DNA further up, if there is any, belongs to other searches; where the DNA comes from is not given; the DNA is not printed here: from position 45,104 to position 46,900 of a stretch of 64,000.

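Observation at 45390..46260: Acyltransferase-like domain with the catalytic Ser replaced (GHSxGE reads GSGAGE) and no recognisable catalytic His motif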

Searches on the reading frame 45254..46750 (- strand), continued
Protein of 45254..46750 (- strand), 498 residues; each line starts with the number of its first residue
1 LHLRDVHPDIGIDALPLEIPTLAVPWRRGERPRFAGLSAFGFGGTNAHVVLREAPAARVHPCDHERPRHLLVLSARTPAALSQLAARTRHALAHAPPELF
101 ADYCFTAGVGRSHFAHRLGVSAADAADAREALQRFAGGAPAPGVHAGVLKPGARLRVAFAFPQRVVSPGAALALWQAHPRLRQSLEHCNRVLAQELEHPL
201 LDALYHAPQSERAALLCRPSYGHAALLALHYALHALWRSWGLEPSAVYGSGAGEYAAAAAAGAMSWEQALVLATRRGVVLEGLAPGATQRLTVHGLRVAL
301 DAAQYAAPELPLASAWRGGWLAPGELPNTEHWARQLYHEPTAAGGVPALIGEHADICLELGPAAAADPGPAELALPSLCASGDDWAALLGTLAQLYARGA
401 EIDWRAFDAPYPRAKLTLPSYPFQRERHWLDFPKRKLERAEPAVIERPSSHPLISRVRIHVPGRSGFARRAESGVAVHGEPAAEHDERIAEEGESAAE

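Call 34: find_encoding_contigs(protein=P0007, flank=10000, max_places=1)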
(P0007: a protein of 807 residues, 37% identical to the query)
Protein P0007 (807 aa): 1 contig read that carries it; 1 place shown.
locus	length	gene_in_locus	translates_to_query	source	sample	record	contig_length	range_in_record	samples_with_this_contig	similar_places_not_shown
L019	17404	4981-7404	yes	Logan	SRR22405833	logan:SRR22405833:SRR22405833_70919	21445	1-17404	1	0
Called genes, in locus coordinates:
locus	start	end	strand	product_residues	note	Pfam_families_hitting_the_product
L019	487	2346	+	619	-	PF00501:AMP-binding, PF23024:AMP-dom_DIP2-like, PF24919:Mug62 (weak)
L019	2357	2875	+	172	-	-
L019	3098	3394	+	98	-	PF23297:ACP_SdgA_C (weak), PF00550:PP-binding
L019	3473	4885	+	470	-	PF11583:AurF (faint), PF28091:CylC-like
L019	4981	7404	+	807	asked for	PF00109:ketoacyl-synt, PF00108:Thiolase_N (weak), PF02801:Ketoacyl-synt_C, PF16197:KAsynt_C_assoc, PF22336:RhiE-like_linker, PF22621:CurL-like_PKS_C, PF00698:Acyl_transf_1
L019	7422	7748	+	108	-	PF00550:PP-binding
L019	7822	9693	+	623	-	PF18563:TubC_N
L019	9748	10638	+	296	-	PF00106:adh_short, PF08659:KR, PF13561:adh_short_C2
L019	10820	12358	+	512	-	PF00890:FAD_binding_2 (faint), PF01266:DAO (faint), PF07992:Pyr_redox_2 (faint), PF00732:GMC_oxred_N, PF05199:GMC_oxred_C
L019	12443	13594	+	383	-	PF06925:MGDG_synth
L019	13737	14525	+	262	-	PF02353:CMAS, PF05175:MTS, PF05401:NodS, PF13489:Methyltransf_23, PF13847:Methyltransf_31, PF08241:Methyltransf_11, PF08242:Methyltransf_12, PF13649:Methyltransf_25, +6 more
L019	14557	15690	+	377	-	PF13450:NAD_binding_8, PF03275:GLF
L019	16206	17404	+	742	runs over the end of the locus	PF06739:SBBP (weak)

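Call 42: find_encoding_contigs(protein=P0008, flank=10000, max_places=1)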
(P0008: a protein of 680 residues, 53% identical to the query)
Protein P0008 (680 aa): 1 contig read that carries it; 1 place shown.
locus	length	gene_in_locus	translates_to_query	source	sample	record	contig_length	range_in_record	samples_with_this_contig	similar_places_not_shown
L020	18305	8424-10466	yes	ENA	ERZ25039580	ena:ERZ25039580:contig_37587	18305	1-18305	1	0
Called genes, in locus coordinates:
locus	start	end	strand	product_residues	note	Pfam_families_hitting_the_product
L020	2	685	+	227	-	?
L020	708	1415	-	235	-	PF22953:SpnB_Rossmann, PF00106:adh_short (weak), PF08659:KR, PF01370:Epimerase (weak), PF16363:GDP_Man_Dehyd (weak)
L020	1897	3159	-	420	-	PF16197:KAsynt_C_assoc, PF22621:CurL-like_PKS_C (faint), PF00698:Acyl_transf_1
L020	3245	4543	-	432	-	PF00550:PP-binding, PF00109:ketoacyl-synt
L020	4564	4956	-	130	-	-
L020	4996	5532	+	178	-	-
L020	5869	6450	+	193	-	PF00501:AMP-binding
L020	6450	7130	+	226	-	-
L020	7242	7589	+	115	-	-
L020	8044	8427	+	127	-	PF00109:ketoacyl-synt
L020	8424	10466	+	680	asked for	PF00109:ketoacyl-synt, PF02801:Ketoacyl-synt_C, PF16197:KAsynt_C_assoc, PF22336:RhiE-like_linker, PF22621:CurL-like_PKS_C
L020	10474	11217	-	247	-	-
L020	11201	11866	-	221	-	-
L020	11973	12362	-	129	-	PF14834:GST_C_4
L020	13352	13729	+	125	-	PF22020:RlmL_1st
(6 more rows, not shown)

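Call 43: find_encoding_contigs(protein=P0002, flank=5000, max_places=1)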
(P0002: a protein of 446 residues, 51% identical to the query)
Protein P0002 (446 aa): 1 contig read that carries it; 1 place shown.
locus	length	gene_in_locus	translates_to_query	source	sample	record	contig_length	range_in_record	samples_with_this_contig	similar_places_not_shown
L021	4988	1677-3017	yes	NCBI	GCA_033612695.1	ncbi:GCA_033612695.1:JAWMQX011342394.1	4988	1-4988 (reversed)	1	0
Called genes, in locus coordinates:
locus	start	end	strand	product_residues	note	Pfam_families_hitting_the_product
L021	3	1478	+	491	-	?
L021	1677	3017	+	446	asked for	PF16197:KAsynt_C_assoc, PF22336:RhiE-like_linker, PF22621:CurL-like_PKS_C, PF00698:Acyl_transf_1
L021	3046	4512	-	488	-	-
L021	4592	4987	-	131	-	?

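Call 80: find_encoding_contigs(protein=P0058, flank=8000, max_places=1)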
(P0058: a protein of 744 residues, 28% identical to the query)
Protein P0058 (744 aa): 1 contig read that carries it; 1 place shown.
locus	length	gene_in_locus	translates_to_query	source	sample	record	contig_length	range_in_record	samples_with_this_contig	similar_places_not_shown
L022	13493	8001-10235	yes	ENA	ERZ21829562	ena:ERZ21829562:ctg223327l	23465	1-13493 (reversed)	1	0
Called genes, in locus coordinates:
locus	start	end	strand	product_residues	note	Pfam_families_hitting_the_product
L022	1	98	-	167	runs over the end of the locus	PF07508:Recombinase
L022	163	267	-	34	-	-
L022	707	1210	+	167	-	PF13384:HTH_23 (weak), PF13551:HTH_29, PF13565:HTH_32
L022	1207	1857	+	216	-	PF13358:DDE_3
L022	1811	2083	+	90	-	-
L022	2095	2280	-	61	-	-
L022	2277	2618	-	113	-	PF01609:DDE_Tnp_1, PF13612:DDE_Tnp_1_3 (weak), PF13586:DDE_Tnp_1_2 (weak)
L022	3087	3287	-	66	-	PF01402:RHH_1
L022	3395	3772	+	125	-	-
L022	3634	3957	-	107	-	-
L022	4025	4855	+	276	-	PF22953:SpnB_Rossmann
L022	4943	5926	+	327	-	PF08240:ADH_N (faint), PF00107:ADH_zinc_N, PF13602:ADH_zinc_N_2, PF08659:KR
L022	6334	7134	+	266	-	PF00550:PP-binding, PF00109:ketoacyl-synt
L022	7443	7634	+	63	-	-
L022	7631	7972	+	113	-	PF01609:DDE_Tnp_1, PF13612:DDE_Tnp_1_3 (weak)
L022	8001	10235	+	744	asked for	PF00108:Thiolase_N (weak), PF00109:ketoacyl-synt, PF02801:Ketoacyl-synt_C, PF16197:KAsynt_C_assoc, PF22621:CurL-like_PKS_C, PF22336:RhiE-like_linker, PF00698:Acyl_transf_1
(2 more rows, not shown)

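Call 81: find_encoding_contigs(protein=P0057, flank=8000, max_places=1)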
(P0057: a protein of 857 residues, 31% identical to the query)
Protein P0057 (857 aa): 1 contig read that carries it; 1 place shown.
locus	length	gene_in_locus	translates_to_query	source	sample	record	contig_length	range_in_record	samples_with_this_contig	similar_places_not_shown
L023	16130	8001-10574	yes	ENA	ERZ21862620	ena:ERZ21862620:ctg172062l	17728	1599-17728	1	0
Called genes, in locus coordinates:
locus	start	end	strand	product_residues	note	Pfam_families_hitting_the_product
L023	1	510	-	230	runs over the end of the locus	PF01726:LexA_DNA_bind, PF00717:Peptidase_S24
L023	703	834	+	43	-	-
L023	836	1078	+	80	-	PF07521:RMMBL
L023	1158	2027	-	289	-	PF01261:AP_endonuc_2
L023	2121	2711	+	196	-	PF13489:Methyltransf_23, PF08241:Methyltransf_11 (weak), PF08242:Methyltransf_12, PF13649:Methyltransf_25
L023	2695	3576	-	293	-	PF00581:Rhodanese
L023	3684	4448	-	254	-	PF02589:LUD_dom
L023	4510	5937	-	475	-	PF02589:LUD_dom, PF13187:Fer4_9 (faint), PF00037:Fer4 (faint), PF12798:Fer4_3 (faint), PF13183:Fer4_8, PF13237:Fer4_10 (faint), PF13534:Fer4_17 (weak), PF11870:LutB_C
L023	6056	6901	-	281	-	PF02754:CCG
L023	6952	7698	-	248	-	PF00557:Peptidase_M24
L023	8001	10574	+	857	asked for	PF00109:ketoacyl-synt, PF00108:Thiolase_N (weak), PF02801:Ketoacyl-synt_C, PF16197:KAsynt_C_assoc, PF22621:CurL-like_PKS_C, PF22336:RhiE-like_linker (weak), PF00698:Acyl_transf_1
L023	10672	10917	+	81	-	PF00550:PP-binding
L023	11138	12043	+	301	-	PF12697:Abhydrolase_6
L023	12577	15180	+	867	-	PF07690:MFS_1, PF00890:FAD_binding_2 (weak), PF01134:GIDA (weak), PF07992:Pyr_redox_2, PF12831:FAD_oxidored, PF13738:Pyr_redox_3 (weak), PF00070:Pyr_redox, PF02852:Pyr_redox_dim, +1 more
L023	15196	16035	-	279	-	PF04909:Amidohydro_2 (weak), PF01026:TatD_DNase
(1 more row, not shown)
